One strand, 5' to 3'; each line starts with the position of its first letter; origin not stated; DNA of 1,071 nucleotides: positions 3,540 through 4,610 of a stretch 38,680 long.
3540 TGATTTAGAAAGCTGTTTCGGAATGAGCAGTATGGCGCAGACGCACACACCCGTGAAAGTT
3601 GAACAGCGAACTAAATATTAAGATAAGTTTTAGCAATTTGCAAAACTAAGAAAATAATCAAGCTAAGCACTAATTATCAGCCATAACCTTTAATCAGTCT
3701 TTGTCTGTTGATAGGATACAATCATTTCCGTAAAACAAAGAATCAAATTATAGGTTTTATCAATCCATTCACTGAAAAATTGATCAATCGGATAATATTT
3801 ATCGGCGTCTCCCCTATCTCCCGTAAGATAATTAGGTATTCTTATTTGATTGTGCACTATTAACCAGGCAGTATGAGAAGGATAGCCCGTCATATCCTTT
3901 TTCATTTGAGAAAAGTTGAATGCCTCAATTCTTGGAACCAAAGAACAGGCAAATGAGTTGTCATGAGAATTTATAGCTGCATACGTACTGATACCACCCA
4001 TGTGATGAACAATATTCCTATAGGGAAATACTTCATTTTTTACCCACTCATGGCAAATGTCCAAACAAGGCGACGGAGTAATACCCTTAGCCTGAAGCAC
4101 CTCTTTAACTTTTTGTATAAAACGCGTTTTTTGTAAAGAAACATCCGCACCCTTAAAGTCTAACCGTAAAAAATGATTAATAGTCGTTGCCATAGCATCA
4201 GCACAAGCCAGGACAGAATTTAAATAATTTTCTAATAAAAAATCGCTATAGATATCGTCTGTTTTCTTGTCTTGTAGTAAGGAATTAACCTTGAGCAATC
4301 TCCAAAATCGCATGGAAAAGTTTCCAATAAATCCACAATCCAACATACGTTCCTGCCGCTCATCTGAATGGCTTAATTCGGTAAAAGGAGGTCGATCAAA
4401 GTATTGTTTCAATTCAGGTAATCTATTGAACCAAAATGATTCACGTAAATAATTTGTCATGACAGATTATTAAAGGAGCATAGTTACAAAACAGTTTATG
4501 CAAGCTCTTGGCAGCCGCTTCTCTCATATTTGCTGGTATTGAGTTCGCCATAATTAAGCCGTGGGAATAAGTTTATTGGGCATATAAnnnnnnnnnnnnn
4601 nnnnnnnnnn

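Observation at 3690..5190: Candidate two-gene defence/abortive-infection module: 2-TM protein followed by a HEPN-like (RNxxHH) protein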

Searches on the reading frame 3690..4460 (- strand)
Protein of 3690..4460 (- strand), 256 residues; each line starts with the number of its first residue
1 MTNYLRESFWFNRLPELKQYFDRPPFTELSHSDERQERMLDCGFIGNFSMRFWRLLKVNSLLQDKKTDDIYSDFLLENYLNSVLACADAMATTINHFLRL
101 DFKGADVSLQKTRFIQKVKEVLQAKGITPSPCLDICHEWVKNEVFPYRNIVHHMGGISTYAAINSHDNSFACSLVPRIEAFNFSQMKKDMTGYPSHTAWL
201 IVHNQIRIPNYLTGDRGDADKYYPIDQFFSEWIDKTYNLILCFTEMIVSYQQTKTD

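Call 4: search_protein_families(library=pfam, proteins=[window:3690-4460:-], max_evalue=1)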
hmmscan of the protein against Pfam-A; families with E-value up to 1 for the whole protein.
window:3690-4460:- (256 aa): 2 families
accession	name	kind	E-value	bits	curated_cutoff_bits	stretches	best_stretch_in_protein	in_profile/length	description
PF19445.4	eIF3h_C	-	0.04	14.1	28.6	1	56-136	63-146/197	C-terminal region of eIF3h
PF18730.6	HEPN_Cthe2314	-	0.063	13.7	27.1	1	64-121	37-94/174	Cthe_2314-like HEPN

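Call 5: search_protein_families(library=padloc, proteins=[window:3690-4460:-], max_evalue=1)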
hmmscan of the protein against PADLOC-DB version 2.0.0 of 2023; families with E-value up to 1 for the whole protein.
window:3690-4460:- (256 aa): 0 families

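Call 6: search_protein_families(library=ncbifam, proteins=[window:3690-4460:-], max_evalue=1)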
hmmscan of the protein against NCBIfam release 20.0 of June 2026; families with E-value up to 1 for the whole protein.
window:3690-4460:- (256 aa): 1 family
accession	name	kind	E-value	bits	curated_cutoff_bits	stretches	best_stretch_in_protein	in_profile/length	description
TIGR01553.1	formate-DH-alph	equivalog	0.012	13.4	814.2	1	32-141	635-738/1009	formate dehydrogenase-N subunit alpha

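Call 7: search_protein_families(library=phrogs, proteins=[window:3690-4460:-], max_evalue=1)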
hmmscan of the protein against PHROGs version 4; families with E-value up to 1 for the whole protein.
window:3690-4460:- (256 aa): 0 families

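Call 8: find_homologous_proteins(query=window:3690-4460:-, max_evalue=0.01)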
Query window:3690-4460:- (256 aa): 6 proteins with E <= 0.01 among 70 candidates.
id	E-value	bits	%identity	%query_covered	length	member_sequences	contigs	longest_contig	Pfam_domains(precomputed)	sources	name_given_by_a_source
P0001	2.9e-176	602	100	100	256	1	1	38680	-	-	-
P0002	3.9e-65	238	44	94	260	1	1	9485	-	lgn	-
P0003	5.2e-62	228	41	94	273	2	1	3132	-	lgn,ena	-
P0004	1.5e-59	220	40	98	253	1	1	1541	-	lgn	-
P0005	3.1e-59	219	40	96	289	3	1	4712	-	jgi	jgi:hypothetical protein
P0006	1.5e-53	200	39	97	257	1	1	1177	-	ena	-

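Call 14: find_encoding_contigs(protein=P0002, flank=6000)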
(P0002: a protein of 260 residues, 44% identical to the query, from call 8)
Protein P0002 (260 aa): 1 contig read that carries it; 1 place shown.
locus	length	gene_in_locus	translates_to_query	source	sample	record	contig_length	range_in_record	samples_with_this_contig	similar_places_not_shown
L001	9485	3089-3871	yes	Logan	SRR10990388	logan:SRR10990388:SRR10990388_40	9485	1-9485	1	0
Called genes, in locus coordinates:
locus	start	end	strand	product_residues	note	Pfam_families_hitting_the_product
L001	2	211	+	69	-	?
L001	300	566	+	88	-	-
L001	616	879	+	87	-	-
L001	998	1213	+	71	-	-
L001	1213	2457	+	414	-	-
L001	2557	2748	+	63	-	-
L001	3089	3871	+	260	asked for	-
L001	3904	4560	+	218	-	PF08986:DUF1889 (weak)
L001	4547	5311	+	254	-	PF16289:PIN_12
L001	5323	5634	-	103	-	-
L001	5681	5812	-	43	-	-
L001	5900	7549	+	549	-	PF02463:SMC_N (weak), PF13175:AAA_15, PF13304:AAA_21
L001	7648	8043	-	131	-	-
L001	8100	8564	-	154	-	-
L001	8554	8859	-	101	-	-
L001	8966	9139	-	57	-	-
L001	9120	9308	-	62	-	-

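Call 15: find_encoding_contigs(protein=P0005, flank=6000)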
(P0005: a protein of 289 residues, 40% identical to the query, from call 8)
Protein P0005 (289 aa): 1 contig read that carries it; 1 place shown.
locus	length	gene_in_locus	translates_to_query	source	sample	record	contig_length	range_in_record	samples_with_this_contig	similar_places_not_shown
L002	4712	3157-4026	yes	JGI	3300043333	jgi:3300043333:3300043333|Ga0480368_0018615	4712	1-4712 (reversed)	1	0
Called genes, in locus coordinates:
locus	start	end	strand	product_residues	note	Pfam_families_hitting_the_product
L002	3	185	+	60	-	?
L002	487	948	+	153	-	-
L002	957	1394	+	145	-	-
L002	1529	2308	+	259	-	PF20594:DUF6794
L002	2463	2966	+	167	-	-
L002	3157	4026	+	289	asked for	-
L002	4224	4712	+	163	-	?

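Call 16: find_encoding_contigs(protein=P0003, flank=6000)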
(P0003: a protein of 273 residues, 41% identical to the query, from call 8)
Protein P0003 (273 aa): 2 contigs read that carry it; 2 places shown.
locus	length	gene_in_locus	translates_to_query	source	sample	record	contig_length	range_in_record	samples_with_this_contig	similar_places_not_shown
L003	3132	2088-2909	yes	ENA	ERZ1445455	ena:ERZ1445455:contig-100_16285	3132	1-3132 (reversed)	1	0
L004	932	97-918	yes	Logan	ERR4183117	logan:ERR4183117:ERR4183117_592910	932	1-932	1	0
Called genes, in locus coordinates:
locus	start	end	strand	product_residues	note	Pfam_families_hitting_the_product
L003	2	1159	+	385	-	?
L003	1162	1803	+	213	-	PF13707:RloB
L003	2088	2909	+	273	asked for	-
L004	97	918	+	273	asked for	-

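Call 17: find_encoding_contigs(protein=P0004, flank=6000)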
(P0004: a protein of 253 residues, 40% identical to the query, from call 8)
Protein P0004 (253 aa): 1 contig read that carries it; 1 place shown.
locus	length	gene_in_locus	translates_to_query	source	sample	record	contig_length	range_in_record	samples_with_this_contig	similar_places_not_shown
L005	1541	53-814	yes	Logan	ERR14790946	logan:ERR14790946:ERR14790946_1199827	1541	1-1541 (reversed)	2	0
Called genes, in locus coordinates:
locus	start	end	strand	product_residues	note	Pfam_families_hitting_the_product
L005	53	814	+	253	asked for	-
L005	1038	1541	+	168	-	?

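Call 18: find_encoding_contigs(protein=P0006, flank=6000)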
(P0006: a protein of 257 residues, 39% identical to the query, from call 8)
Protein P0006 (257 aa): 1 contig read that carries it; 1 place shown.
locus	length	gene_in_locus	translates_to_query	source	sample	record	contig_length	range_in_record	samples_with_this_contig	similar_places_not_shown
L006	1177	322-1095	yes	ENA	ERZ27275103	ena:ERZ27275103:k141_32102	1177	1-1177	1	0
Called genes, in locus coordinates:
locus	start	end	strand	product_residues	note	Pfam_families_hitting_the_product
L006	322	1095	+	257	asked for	-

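Call 24: predict_structure(alignment_id=A1)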
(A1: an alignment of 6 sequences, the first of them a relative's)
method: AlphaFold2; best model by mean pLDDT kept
length: 256 residues; sequences in the alignment: 6
mean_pLDDT: 80.6   pTM: 0.82
mean pLDDT of the five models: 80.6, 76.8, 74.3, 73.9, 71.7
residues with pLDDT >= 90: 108; 70-90: 87; 50-70: 38; < 50: 23
segments of 3 or more residues with pLDDT < 50: 196-215
pLDDT, mean of each block of 10 residues (from residue 1): 63 86 88 83 89 94 81 87 95 95 94 96 92 93 87 61 62 79 74 54 44 52 86 96 93 69
secondary structure, 60 per line:
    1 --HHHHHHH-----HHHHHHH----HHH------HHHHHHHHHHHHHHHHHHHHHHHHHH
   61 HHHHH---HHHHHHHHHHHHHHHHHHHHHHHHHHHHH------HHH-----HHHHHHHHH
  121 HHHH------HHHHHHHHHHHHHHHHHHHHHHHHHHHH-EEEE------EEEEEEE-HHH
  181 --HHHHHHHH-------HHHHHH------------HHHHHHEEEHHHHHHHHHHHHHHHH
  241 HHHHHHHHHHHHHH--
elements in order: H3-9 H15-21 H35-65 H69-97 H112-124 H131-158 E160-163 E170-176 H183-190 H198-203 H216-221 E222-224 H225-254

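Call 30: fold_search(model_id=the predicted structure, library=pdb)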
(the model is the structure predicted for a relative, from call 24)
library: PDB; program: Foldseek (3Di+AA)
matches with E <= 10: 310; with E <= 0.001: 0
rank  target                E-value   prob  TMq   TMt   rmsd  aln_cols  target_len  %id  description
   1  9lwp_R                5.9e-01  0.16  0.28  0.27  21.8       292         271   10  Cryo-EM structure of the unliganded human BRS3-Gq complex (released 2025-07-16)
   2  8xgr_R                7.1e-01  0.23  0.28  0.24  14.6       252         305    9  ETB-eGt complex bound to endothelin-1 (released 2024-04-03)
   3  9k07_R                8.3e-01  0.14  0.28  0.27  21.8       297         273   11  Cryo-EM structure of the DSO-5a-bound human BRS3-Gq complex (released 2025-08-27)
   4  8iy5_R                9.1e-01  0.35  0.30  0.25  12.5       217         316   10  ETB-Gi complex bound to endothelin-1 (released 2023-08-16)
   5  9bhl_R                9.6e-01  0.15  0.29  0.25  20.4       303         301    8  Human proton sensing receptor GPR65 in complex with miniGs (released 2025-01-22)
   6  5om0_A                1.0e+00  0.06  0.16  0.18  17.7       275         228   12  CH2 chimera of human 14-3-3 sigma with the Gli1 phosphopeptide around Ser640 (released 2017-10-11)
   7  5o9h_B                1.1e+00  0.14  0.29  0.26  19.0       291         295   10  Crystal structure of thermostabilised human C5a anaphylatoxin chemotactic receptor 1 (C5aR) in complex with NDT9513727 (released 2018-01-10)
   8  8y51_R                1.1e+00  0.14  0.31  0.29  21.3       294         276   12  Cryo-EM structure of the BRS3-Gq complex (released 2025-02-12)
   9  7w2z_R                1.2e+00  0.12  0.28  0.25  15.7       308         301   10  Cryo-EM structure of the ghrelin-bound human ghrelin receptor-Go complex (released 2022-01-19)
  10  8wf6_A                1.2e+00  0.11  0.19  0.21  11.9       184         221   12  14-3-3 zeta complexed with S559 phosphorylated peptide derived from GPIb alpha cytoplasmic domain (released 2024-09-25)
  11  7sus                  1.2e+00  0.25  0.27  0.21  10.8       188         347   10  Crystal structure of Apelin receptor in complex with small molecule (released 2022-07-27)
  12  8vyp_B                1.4e+00  0.23  0.24  0.27  12.8       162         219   12  Cryo-EM Structure of the BRAF V600E monomer (released 2025-05-28)
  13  8i95_C                1.4e+00  0.18  0.30  0.28  18.1       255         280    9  Structure of EP54-C3aR-Go complex (released 2023-10-18)
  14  7f9z_R                1.4e+00  0.11  0.27  0.25  14.8       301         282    9  GHRP-6-bound ghrelin receptor in complex with Gq (released 2021-08-18)
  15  8xvh_R                1.5e+00  0.16  0.28  0.25  14.3       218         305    9  Cryo-EM structure of ETBR bound with Endothelin1 (released 2024-08-28)
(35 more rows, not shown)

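Call 32: search_protein_representatives(alignment_id=A1)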
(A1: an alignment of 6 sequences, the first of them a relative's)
Query: 6 sequences, 256 profile positions. Proteins with E-value up to 0.001 (for the whole library): 23; up to 1e-10: 13; up to 1e-30: 12. The best 23 are listed.
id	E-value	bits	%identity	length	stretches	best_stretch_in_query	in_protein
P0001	7.4e-126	435.1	-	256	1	2-255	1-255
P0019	1.3e-103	362.2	-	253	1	5-253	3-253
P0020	2.2e-78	279.6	-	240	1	14-252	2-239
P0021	6.9e-75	268.1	-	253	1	2-247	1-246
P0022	2.1e-73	263.2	-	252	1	3-251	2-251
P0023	3.6e-71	255.9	-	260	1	4-247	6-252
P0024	4.2e-71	255.7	-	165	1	101-255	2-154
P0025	2.5e-60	220.4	-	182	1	74-249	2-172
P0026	3.0e-56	207.0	-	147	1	2-143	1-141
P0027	1.5e-39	152.3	-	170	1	5-162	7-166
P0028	2.4e-39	151.6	-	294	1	6-252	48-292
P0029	1.6e-36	142.4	-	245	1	12-252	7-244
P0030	1.1e-14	70.8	-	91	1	177-252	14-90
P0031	7.5e-10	55.0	-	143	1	176-252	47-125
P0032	2.4e-08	50.0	-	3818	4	12-66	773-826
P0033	3.3e-08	49.6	-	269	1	5-250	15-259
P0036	3.9e-06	42.8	-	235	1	41-151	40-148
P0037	2.1e-05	40.4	-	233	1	16-167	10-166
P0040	5.4e-04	35.8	-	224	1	44-162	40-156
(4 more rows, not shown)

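Call 36: search_protein_families(library=pfam, proteins=[P0036, P0037, P0040, P0033, P0028, P0029, P0022, P0020], max_evalue=1)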
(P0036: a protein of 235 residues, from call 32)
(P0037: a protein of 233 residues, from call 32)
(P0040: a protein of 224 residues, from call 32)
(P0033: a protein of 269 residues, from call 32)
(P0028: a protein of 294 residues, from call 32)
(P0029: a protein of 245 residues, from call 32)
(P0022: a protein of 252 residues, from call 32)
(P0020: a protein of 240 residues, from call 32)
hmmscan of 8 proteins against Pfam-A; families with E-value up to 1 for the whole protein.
P0036 (235 aa): 1 family
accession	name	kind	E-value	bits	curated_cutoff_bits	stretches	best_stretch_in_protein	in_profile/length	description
PF18730.6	HEPN_Cthe2314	-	2e-05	25.1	27.1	1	62-157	31-125/174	Cthe_2314-like HEPN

P0037 (233 aa): 2 families
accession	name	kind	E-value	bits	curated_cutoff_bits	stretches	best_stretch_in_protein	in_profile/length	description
PF18730.6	HEPN_Cthe2314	-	2.4e-06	28.1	27.1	1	57-191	29-159/174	Cthe_2314-like HEPN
PF24144.1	Phage_tudor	-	0.12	12.8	27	1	105-142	42-80/90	Phage tudor domain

P0040 (224 aa): 0 families

P0033 (269 aa): 0 families

P0028 (294 aa): 0 families

P0029 (245 aa): 2 families
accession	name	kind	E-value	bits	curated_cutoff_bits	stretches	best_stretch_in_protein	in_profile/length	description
PF00650.25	CRAL_TRIO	-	0.01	16.1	22.6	1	55-123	81-149/153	CRAL/TRIO domain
PF18994.6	Prophage_tailD1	-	0.43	11.2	23.6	0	48-73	44-69/84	Prophage endopeptidase tail N-terminal domain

P0022 (252 aa): 2 families
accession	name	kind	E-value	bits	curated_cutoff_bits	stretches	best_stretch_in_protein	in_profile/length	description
PF23333.1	VWC2L_1st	-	0.013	15.8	27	1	110-133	4-26/40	VWC2L-like, N-terminal domain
PF14947.12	HTH_45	-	0.19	12.2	25.5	0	29-73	15-57/77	Winged helix-turn-helix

P0020 (240 aa): 1 family
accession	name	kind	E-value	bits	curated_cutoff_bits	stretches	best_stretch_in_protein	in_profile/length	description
PF20326.3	DUF6621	-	0.1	12.7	27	1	26-74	10-56/190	Family of unknown function (DUF6621)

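Call 40: find_homologous_proteins(query=P0037, max_evalue=0.001)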
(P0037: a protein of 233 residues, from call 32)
Query P0037 (233 aa): 4 proteins with E <= 0.001 among 111 candidates.
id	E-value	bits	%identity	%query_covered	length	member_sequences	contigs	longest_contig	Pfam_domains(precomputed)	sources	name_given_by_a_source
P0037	2.0e-152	523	100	100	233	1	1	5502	PF18730.7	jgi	jgi:hypothetical protein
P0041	2.8e-40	157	40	95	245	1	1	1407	-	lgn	-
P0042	7.2e-28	116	33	97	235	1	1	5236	-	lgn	-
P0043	1.1e-5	44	28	77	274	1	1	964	-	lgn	-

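Call 41: search_solved_structures(query=A3, max_evalue=10)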
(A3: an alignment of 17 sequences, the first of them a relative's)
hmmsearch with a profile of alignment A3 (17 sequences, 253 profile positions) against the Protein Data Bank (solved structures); distinct sequences matched with E-value up to 10: 1.
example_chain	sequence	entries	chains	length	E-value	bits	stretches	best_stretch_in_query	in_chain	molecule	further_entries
6g5s_A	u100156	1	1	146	0.9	11.9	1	153-220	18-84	Cell division coordinator CpoB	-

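Call 47: search_protein_families(library=pfam, alignment_id=A4, max_evalue=0.1)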
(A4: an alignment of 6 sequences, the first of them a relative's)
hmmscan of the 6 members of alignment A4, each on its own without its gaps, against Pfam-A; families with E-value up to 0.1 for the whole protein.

A. member 1, P0037 (233 aa): 1 family
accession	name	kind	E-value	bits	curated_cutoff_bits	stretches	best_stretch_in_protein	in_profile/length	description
PF18730.6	HEPN_Cthe2314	-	2.4e-06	28.1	27.1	1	57-191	29-159/174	Cthe_2314-like HEPN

B. families by the number of members that match (of 6 scanned): 3 families
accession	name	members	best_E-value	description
PF18730.6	HEPN_Cthe2314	5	2.4e-06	Cthe_2314-like HEPN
PF08795.16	DUF1796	1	0.066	Putative papain-like cysteine peptidase (DUF1796)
PF07776.21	zf-AD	1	0.095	Zinc-finger associated domain (zf-AD)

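Call 50: find_related_loci(query=A1, collection=metagenome_contigs, flank=6000)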
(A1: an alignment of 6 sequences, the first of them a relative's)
Query A1 (256 aa) in metagenome_contigs; peptide patterns used: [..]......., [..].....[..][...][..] (x = any residue, [..] = any of these).
148 stretches matched a pattern; 3 encode a relative of the query (tblastn E <= 1e-3); 3 distinct loci.
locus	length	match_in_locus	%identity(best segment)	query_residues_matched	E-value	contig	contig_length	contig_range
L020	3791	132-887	40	1-253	8e-67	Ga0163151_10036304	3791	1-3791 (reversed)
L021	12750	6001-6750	39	5-253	8e-60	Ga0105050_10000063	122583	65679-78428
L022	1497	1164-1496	42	1-110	4e-28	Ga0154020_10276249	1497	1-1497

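Call 51: find_related_loci(query=A1, collection=viral_contigs, flank=6000)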
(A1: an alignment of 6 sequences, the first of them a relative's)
Query A1 (256 aa) in viral_contigs; peptide patterns used: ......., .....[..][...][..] (x = any residue, [..] = any of these).
35 stretches matched a pattern, but none encodes a relative of the query by tblastn (E <= 1e-3).

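Call 57: search_protein_families(library=pfam, proteins=[L021:780-2120:+, L021:2128-3324:-, L021:3712-4704:+, L021:8683-9918:+, L021:6994-7296:+, L020:1089-2033:+, L020:2211-3791:+, L022:235-1005:+, L002:2463-2966:+, L002:4224-4712:+], max_evalue=0.01)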
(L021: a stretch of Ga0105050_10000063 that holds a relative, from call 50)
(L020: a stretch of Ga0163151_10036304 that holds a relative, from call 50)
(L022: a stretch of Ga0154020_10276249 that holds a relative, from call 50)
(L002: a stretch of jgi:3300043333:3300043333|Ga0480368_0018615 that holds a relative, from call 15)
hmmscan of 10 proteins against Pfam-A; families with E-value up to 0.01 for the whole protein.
L021:780-2120:+ (446 aa): 3 families
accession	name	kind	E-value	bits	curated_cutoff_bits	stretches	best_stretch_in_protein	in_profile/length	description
PF01769.21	MgtE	-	7.6e-35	120.3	27.6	1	316-438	1-125/125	Divalent cation transporter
PF03448.22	MgtE_N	-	9e-25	87.6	25.9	1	28-128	2-102/102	MgtE intracellular N domain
PF00571.33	CBS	-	5.1e-20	72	24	2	194-247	1-54/57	CBS domain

L021:2128-3324:- (398 aa): 1 family
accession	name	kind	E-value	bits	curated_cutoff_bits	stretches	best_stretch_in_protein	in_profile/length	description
PF07907.16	YibE_F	-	7.6e-69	232.3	27.2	1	128-367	1-240/241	YibE/F-like protein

L021:3712-4704:+ (330 aa): 1 family
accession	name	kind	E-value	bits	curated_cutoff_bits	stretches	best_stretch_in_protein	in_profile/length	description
PF02535.28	Zip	-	6.9e-32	111.4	35.1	2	146-291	173-323/323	ZIP Zinc transporter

L021:8683-9918:+ (411 aa): 0 families

L021:6994-7296:+ (100 aa): 0 families

L020:1089-2033:+ (314 aa): 0 families

L020:2211-3791:+ (527 aa): 8 families
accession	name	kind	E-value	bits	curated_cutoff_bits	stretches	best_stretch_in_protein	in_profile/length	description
PF13175.12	AAA_15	-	8.2e-36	124.8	32.1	1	1-406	1-374/374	AAA ATPase domain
PF13304.12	AAA_21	-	2e-17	64.6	27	2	216-407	166-304/304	AAA domain, putative AbiEii toxin, Type IV TA system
PF20469.4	OLD-like_TOPRIM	-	1.5e-13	51.5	23.2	1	459-522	1-67/67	Overcoming lysogenization defect protein-like, TOPRIM domain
PF11398.14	DUF2813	-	1.8e-07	31.3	21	1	1-51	1-51/372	Protein of unknown function (DUF2813)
PF02463.25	SMC_N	-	4.1e-07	30.1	40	1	3-54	2-61/220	RecF/RecN/SMC N terminal domain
PF13476.12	AAA_23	-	0.00023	22.3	27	0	6-267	2-200/201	AAA domain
PF20369.3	DUF6664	-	0.00032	21.7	27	1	209-247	12-50/105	Family of unknown function (DUF6664)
PF13514.12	AAA_27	-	0.00048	20.2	22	1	1-74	1-79/206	AAA domain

L022:235-1005:+ (256 aa): 2 families
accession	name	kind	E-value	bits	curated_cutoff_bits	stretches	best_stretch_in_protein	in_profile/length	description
PF13568.12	OMP_b-brl_2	-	6.7e-11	43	27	1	90-226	38-173/175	Outer membrane protein beta-barrel domain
PF13505.12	OMP_b-brl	-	6.2e-07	30.2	28.7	1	93-250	45-175/175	Outer membrane protein beta-barrel domain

L002:2463-2966:+ (167 aa): 0 families

L002:4224-4712:+ (163 aa): 1 family
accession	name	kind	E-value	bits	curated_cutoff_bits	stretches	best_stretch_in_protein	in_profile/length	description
PF14338.12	Mrr_N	-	7.6e-24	84.1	29.5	1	8-88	3-83/87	Mrr N-terminal domain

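Call 58: search_protein_families(library=padloc, proteins=[L021:3712-4704:+, L021:8683-9918:+, L020:1089-2033:+, L020:2211-3791:+, L022:235-1005:+, L001:1213-2457:+, L001:3904-4560:+, L001:4547-5311:+, L001:5900-7549:+, L003:2-1159:+], max_evalue=0.001)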
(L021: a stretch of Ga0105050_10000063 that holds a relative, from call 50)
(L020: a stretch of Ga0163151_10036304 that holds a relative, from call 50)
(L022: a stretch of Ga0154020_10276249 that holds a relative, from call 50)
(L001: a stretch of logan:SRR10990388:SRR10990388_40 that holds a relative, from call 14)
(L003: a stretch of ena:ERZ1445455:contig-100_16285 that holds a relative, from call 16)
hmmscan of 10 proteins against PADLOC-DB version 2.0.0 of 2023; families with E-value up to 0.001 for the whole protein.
L021:3712-4704:+ (330 aa): 0 families

L021:8683-9918:+ (411 aa): 0 families

L020:1089-2033:+ (314 aa): 0 families

L020:2211-3791:+ (527 aa): 111 families (the best 25 are shown)
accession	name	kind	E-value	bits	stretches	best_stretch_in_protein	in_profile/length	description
PDLC02358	Old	-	8.7e-68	227.5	2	178-523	130-449/578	Old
PDLC02979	AriA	-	1.6e-39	134.8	1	1-406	1-373/373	-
PDLC00070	GajA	-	1.1e-36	124.7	2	230-523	184-450/596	AAA ATPase domain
PDLC00067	GajA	-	1.1e-36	124.5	2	227-525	189-463/604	AAA ATPase domain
PDLC00085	GajA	-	9.5e-30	101.9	3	1-133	1-135/580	AAA ATPase domain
PDLC00062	GajA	-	6.5e-29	98.8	3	349-421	291-359/639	AAA ATPase domain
PDLC00094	GajA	-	2.5e-28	96.9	2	191-525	162-457/569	AAA ATPase domain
PDLC00075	GajA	-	1.1e-27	94.8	2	359-525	266-424/536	AAA ATPase domain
PDLC00091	GajA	-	1.1e-25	88.5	2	352-483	288-413/627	AAA ATPase domain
PDLC00066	GajA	-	3.5e-24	83.3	2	356-523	273-434/567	AAA ATPase domain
PDLC00096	GajA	-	4.4e-23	79.9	2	199-484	154-409/630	AAA ATPase domain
PDLC00093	GajA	-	6.8e-23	79.2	2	317-522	356-556/736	AAA ATPase domain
PDLC00065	GajA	-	1.1e-22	78.6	1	1-524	1-507/670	AAA ATPase domain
PDLC00090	GajA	-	1.9e-22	77.7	2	189-484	163-438/659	AAA ATPase domain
PDLC00069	GajA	-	3.7e-22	76.5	2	347-484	320-458/687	AAA ATPase domain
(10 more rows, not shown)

L022:235-1005:+ (256 aa): 0 families

L001:1213-2457:+ (414 aa): 0 families

L001:3904-4560:+ (218 aa): 0 families

L001:4547-5311:+ (254 aa): 0 families

L001:5900-7549:+ (549 aa): 115 families (the best 25 are shown)
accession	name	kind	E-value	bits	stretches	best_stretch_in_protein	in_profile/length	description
PDLC02979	AriA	-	8.4e-23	79.7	1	5-316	7-372/373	-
PDLC02335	AbiLi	-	2.6e-22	77.3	1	4-342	53-264/326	AbiLi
PDLC02980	AriA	-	5.6e-21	73.8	1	25-318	1-304/304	-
PDLC03878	NsnB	-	1.5e-19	69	1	4-320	5-284/345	-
PDLC00069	GajA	-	1.7e-19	67.8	2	277-447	336-514/687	AAA ATPase domain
PDLC02915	ATPase-Toprim_I-B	-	2.4e-18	64.3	2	246-375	220-360/623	-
PDLC02981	AriAB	-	4.3e-18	63.3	2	272-481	327-531/694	-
PDLC00070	GajA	-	7.1e-18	62.5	2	275-384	290-408/596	AAA ATPase domain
PDLC00290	PtuA1|PtuA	-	4.9e-17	60.4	1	199-346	188-345/414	AAA ATPase domain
PDLC04177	HEC-01A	-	9.3e-17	59.1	2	230-338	249-363/393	-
PDLC00091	GajA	-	2.6e-16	57.6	1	277-373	298-401/627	AAA ATPase domain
PDLC00067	GajA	-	2.8e-16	57.1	2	277-514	306-547/604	AAA ATPase domain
PDLC00075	GajA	-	5.1e-16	56.3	1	260-386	252-379/536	AAA ATPase domain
PDLC04609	PDC-M38A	-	7.1e-16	56.4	2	237-319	232-322/371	-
PDLC00066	GajA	-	7.9e-16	55.7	1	275-378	278-386/567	AAA ATPase domain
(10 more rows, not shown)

L003:2-1159:+ (385 aa): 52 families (the best 25 are shown)
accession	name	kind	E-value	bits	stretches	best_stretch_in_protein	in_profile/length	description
PDLC02335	AbiLi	-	7.2e-78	259.9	1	2-381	79-292/326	AbiLi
PDLC02980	AriA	-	3.5e-33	113.9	1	3-324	3-304/304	-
PDLC04182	HEC-01A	-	3.3e-16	57.3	1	250-357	280-383/406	-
PDLC04176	HEC-01A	-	1.8e-14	51.9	2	248-371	248-366/371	-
PDLC04180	HEC-01A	-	1.3e-13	48.9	1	254-354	253-351/382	-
PDLC04426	PDC-M12A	-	1.6e-13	48.8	2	255-369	259-366/369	-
PDLC04178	HEC-01A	-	9.9e-13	45.9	1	233-339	242-347/399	-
PDLC00285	PtuA1|PtuA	-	1.5e-12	45.5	1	2-319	29-326/432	AAA ATPase domain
PDLC04570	PDC-M31A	-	4.5e-12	43.8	1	248-375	262-394/395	-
PDLC04391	PDC-M07A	-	4.9e-12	43.6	1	257-353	285-381/412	-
PDLC02979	AriA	-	5.2e-12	44.2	1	3-319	27-369/373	-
PDLC04175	HEC-01A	-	3.6e-11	40.7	1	249-347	242-333/363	-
PDLC04389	PDC-M07A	-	8.5e-11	39.5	1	274-354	323-404/443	-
PDLC04135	mad3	-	9.9e-11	39.8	1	4-358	27-359/374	mads_3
PDLC04392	PDC-M07A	-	2.1e-10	38.2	1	255-324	285-352/432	-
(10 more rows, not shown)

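Call 67: fold_search(model_id=the predicted structure, library=viral)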
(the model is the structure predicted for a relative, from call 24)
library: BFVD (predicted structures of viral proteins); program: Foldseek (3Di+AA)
matches with E <= 10: 186; with E <= 0.001: 0
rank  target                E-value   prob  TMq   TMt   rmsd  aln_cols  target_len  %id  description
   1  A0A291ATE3            9.3e-01  0.06  0.16  0.12  35.4       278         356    8  Uncharacterized protein [Pandoravirus salinus]
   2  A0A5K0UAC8            1.0e+00  0.05  0.13  0.12  14.4       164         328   14  FGGAP repeat domain containing protein [Yasminevirus sp. GU-2018]
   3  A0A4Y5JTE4            1.5e+00  0.03  0.12  0.15  19.3       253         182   13  Uncharacterized protein [Pseudomonas phage vB_PaeM_PA5oct]
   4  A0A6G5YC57            1.6e+00  0.10  0.22  0.23  16.0       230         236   13  (no name in the UniProt tables at hand)
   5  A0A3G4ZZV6            1.6e+00  0.06  0.16  0.18  14.4       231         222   10  Uncharacterized protein [Harvfovirus sp.]
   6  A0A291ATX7            1.6e+00  0.06  0.21  0.13  30.5       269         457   11  Uncharacterized protein [Pandoravirus dulcis]
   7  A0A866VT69            1.6e+00  0.04  0.17  0.08  25.0       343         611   12  G protein-coupled receptor 2 [Elephant endotheliotropic herpesvirus 1A]
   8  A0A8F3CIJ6            1.6e+00  0.03  0.12  0.12  29.9       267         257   10  Uncharacterized protein [Ranid herpesvirus 4]
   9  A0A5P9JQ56            1.7e+00  0.28  0.25  0.32   9.8       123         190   12  Tegument protein [Psittacid alphaherpesvirus 5]
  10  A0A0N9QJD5            1.7e+00  0.15  0.29  0.36  18.2       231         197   10  Uncharacterized protein [Chrysochromulina ericina virus CeV-01B]
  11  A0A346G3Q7            1.8e+00  0.10  0.27  0.22  19.6       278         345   10  (no name in the UniProt tables at hand)
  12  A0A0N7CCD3            1.8e+00  0.06  0.18  0.11  20.4       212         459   12  (no name in the UniProt tables at hand)
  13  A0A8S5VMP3            1.8e+00  0.05  0.19  0.19  21.3       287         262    9  dUTPase [Ackermannviridae sp.]
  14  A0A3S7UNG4            2.0e+00  0.07  0.13  0.23  13.2       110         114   13  (no name in the UniProt tables at hand)
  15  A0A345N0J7            2.1e+00  0.04  0.16  0.17  19.4       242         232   10  Uncharacterized protein [Genomoviridae sp.]
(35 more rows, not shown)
